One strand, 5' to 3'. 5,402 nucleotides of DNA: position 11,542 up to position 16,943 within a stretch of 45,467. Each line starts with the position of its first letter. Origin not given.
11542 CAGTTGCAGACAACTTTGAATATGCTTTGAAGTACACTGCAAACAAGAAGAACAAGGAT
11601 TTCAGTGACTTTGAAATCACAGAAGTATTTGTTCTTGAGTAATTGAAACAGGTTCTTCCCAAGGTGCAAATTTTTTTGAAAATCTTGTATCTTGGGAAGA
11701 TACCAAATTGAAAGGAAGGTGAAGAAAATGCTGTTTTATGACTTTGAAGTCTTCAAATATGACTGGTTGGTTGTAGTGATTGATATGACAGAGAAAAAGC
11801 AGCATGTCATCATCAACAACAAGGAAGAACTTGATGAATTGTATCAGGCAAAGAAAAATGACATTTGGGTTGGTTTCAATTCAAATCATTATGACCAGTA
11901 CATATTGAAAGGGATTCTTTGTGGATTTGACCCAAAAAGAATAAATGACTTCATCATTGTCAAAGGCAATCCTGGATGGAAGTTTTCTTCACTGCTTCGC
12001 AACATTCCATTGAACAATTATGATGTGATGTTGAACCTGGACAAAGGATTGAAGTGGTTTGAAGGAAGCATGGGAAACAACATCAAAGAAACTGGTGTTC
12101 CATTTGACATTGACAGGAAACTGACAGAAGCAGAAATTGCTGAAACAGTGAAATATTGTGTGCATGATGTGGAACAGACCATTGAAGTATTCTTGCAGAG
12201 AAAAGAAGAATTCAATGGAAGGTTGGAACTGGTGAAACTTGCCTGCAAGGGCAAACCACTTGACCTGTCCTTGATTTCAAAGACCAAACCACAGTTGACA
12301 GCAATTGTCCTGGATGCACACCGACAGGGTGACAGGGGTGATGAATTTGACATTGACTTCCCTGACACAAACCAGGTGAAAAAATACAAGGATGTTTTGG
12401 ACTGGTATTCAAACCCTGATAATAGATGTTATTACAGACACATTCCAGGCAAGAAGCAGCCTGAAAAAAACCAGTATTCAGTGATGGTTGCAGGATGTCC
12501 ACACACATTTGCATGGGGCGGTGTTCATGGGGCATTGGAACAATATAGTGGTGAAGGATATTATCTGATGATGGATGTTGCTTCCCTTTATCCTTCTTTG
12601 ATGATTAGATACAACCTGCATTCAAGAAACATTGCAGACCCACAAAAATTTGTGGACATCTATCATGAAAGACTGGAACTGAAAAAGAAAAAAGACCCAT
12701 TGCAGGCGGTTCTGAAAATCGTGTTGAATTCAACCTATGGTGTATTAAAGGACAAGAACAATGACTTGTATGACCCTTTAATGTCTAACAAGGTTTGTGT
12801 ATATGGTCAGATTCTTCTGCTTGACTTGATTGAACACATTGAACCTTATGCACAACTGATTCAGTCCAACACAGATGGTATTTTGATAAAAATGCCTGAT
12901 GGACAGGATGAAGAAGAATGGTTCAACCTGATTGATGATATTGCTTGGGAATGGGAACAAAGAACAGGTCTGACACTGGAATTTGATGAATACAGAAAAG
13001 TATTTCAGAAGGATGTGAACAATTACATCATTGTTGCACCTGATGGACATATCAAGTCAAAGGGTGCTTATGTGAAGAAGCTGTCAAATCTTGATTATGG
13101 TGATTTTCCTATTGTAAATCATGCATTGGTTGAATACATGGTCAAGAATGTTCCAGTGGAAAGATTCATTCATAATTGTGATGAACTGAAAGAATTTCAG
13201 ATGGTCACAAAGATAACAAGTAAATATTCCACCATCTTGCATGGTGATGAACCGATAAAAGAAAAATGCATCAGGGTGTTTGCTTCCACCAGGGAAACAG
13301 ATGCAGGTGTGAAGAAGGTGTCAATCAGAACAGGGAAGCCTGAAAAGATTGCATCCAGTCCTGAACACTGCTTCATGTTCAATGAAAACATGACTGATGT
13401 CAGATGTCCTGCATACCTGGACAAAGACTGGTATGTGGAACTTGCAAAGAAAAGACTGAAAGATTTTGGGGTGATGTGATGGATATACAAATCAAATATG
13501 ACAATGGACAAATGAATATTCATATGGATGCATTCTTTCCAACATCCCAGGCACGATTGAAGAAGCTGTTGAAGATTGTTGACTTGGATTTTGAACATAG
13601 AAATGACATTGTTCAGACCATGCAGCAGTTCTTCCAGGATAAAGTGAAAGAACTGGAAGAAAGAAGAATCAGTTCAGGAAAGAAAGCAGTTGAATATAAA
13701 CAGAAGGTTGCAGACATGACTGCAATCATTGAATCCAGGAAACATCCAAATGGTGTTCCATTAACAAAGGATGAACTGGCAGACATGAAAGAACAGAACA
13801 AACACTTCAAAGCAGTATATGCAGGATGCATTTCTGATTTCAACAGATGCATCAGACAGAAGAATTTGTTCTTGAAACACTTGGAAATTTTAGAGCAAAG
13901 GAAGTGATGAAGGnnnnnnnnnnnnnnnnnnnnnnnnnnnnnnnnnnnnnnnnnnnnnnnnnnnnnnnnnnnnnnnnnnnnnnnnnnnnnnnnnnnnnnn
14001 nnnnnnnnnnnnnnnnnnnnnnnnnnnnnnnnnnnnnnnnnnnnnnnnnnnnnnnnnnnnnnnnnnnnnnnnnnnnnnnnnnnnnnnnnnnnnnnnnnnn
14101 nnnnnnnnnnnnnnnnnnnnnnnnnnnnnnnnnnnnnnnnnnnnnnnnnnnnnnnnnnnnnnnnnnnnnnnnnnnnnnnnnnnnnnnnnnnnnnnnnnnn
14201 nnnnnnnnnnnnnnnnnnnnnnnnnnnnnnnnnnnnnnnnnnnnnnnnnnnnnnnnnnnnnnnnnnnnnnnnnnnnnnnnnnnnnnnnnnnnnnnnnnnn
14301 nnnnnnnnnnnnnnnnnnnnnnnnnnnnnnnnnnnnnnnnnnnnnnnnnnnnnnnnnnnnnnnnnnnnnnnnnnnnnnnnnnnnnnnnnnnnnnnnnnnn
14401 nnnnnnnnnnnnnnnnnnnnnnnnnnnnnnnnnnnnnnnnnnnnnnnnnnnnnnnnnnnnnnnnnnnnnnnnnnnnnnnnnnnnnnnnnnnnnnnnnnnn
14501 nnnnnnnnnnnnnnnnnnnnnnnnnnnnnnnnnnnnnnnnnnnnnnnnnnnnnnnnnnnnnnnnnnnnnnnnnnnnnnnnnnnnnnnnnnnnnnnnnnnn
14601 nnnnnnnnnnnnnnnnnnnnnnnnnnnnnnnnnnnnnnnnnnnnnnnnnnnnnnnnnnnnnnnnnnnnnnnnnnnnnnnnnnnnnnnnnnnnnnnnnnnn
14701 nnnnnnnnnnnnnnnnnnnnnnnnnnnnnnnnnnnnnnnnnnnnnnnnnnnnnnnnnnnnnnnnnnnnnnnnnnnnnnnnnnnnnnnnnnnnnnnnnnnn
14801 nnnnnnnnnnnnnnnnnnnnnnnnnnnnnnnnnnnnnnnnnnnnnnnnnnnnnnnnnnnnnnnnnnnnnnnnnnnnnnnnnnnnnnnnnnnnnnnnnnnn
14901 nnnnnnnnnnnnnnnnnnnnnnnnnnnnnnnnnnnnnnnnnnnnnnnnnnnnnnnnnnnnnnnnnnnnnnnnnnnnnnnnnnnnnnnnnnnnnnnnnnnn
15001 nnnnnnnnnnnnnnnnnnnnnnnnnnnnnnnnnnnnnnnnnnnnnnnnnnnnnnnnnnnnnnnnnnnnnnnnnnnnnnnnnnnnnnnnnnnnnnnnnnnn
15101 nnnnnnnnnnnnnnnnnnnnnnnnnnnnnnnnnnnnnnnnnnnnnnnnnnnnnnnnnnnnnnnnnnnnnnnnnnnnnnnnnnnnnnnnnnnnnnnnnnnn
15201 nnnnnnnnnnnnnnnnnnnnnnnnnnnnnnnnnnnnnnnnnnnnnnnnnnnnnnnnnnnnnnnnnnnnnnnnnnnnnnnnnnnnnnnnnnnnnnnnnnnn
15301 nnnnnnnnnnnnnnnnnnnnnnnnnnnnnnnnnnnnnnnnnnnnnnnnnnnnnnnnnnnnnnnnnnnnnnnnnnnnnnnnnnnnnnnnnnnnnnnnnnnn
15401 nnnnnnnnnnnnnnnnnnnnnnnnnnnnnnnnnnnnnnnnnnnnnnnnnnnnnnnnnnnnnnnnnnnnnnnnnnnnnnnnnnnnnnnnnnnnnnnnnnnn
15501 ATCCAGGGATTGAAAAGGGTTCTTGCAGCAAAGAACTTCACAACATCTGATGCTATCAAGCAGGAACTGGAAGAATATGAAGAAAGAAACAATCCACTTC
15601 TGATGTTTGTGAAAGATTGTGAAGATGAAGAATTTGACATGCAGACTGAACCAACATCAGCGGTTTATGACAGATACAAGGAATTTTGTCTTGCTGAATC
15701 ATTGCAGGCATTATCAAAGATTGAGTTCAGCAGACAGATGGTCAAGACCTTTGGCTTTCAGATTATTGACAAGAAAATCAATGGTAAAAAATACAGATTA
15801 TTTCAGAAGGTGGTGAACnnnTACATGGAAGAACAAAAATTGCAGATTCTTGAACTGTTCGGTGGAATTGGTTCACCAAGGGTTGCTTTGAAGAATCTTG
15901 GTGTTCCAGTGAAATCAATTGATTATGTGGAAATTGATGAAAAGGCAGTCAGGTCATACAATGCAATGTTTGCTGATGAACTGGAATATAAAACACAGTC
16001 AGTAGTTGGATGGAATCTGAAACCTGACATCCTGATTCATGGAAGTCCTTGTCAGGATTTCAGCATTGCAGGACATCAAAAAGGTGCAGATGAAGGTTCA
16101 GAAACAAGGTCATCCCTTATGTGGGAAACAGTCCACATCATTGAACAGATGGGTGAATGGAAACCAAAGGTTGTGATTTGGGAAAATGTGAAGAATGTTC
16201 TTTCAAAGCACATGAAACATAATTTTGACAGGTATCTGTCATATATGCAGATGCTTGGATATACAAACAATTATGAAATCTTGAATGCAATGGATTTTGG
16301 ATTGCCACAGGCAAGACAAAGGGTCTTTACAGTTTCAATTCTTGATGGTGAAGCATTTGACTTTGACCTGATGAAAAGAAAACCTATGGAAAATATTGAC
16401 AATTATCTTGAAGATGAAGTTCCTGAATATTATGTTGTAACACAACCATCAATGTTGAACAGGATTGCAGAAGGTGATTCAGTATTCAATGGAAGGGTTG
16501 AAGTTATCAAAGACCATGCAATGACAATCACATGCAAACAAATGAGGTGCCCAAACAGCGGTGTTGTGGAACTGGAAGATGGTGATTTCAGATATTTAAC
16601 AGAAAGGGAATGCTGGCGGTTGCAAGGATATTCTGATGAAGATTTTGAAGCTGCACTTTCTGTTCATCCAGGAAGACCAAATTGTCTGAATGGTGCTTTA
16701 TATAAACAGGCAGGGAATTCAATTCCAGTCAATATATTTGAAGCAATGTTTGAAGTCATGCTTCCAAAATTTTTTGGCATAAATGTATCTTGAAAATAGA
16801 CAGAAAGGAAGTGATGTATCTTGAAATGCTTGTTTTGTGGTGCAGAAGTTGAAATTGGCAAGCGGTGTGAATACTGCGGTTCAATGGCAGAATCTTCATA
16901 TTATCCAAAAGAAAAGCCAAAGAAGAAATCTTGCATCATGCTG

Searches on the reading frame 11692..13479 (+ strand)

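Call 8: search_protein_families(library=pfam, proteins=[window:11692-13479:+], max_evalue=0.01)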
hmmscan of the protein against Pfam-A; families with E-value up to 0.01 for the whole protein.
window:11692-13479:+ (595 aa): 1 family
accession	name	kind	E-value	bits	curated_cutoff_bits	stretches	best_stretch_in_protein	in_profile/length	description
PF00136.26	DNA_pol_B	-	4.7e-07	29.4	23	1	334-391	150-207/453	DNA polymerase family B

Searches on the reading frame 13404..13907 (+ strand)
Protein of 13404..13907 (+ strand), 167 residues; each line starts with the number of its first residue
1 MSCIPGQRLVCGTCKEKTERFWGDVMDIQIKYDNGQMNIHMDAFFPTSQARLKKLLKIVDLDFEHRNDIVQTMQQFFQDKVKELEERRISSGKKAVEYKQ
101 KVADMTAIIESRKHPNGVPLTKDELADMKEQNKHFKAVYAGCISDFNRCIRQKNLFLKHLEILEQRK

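Call 8: search_protein_families(library=pfam, proteins=[window:13404-13907:+], max_evalue=0.01)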
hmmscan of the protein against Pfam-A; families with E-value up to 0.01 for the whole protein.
window:13404-13907:+ (167 aa): 2 families
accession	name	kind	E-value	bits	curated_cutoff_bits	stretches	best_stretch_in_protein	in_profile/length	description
PF01199.23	Ribosomal_L34e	-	0.0021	18.7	27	1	80-152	16-87/94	Ribosomal protein L34e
PF25457.1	IRF-2BP1_2_M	-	0.0074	16.1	23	0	69-103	98-131/162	IRF-2BP1/2 middle domain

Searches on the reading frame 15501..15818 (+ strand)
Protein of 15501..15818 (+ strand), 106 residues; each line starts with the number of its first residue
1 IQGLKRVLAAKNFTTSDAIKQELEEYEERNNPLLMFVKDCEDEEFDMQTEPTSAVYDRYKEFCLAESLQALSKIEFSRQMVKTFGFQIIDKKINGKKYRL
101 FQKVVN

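Call 66: predict_structure(protein=window:15501-15818:+)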
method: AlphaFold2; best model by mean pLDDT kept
length: 106 residues; sequences in the alignment: 1
mean_pLDDT: 49.3   pTM: 0.26
mean pLDDT of the five models: 49.3, 48.4, 48.0, 43.8, 38.7
residues with pLDDT >= 90: 0; 70-90: 2; 50-70: 39; < 50: 65
segments of 3 or more residues with pLDDT < 50: 1-11, 30-41, 43-52, 58-63, 65-81
pLDDT, mean of each block of 10 residues (from residue 1): 38 52 54 43 46 46 45 44 59 62 54
secondary structure, 60 per line:
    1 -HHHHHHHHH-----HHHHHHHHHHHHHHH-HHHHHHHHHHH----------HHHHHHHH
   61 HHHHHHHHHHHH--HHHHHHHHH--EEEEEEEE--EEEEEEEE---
elements in order: H2-10 H16-30 H32-42 H53-72 H75-83 E86-93 E96-103

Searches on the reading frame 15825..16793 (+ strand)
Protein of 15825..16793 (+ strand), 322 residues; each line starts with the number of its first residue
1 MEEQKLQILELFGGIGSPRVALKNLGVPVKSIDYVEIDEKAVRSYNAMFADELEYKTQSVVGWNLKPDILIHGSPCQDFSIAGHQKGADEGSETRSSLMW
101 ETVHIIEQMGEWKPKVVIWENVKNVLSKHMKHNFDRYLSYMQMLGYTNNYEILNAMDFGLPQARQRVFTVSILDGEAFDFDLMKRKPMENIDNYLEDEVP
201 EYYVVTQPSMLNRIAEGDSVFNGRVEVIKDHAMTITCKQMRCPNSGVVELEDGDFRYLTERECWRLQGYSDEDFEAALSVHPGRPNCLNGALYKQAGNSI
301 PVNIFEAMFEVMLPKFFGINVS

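Call 8: search_protein_families(library=pfam, proteins=[window:15825-16793:+], max_evalue=0.01)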
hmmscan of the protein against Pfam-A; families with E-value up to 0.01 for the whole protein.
window:15825-16793:+ (322 aa): 1 family
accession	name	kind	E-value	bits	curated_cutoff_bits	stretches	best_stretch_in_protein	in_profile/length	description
PF00145.23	DNA_methylase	-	1.3e-52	179.7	22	1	7-311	2-321/324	C-5 cytosine-specific DNA methylase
